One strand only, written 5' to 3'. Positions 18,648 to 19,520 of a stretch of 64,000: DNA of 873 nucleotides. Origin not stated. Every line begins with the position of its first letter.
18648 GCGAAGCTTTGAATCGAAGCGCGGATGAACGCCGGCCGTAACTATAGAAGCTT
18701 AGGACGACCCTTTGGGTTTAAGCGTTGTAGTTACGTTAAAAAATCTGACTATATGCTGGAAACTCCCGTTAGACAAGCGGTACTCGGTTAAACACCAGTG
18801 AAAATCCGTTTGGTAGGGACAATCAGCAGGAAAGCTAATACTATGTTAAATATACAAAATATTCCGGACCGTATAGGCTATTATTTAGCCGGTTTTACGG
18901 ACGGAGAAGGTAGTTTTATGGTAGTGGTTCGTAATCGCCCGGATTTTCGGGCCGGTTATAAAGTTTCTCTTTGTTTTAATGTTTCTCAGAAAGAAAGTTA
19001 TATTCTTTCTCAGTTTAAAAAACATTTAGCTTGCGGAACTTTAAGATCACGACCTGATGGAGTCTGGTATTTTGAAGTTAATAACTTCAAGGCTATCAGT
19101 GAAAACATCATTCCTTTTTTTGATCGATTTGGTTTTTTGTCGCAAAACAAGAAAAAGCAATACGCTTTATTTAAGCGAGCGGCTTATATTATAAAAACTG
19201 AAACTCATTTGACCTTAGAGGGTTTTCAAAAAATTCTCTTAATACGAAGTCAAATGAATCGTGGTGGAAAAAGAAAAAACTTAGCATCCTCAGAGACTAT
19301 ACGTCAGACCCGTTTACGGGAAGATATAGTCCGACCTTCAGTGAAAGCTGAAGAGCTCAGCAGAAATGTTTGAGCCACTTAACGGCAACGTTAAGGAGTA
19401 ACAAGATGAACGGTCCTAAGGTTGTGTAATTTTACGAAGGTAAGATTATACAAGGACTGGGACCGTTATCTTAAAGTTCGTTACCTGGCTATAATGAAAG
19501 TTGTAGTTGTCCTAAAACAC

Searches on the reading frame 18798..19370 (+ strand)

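Call 74: search_protein_families(library=pfam, proteins=[window:18798-19370:+], max_evalue=0.001)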
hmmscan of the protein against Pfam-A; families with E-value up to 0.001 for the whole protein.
window:18798-19370:+ (191 aa): 1 family
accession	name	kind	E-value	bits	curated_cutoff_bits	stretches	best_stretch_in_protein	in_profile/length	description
PF00961.24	LAGLIDADG_1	-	4.8e-18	66.4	23.1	1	30-128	1-101/102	LAGLIDADG endonuclease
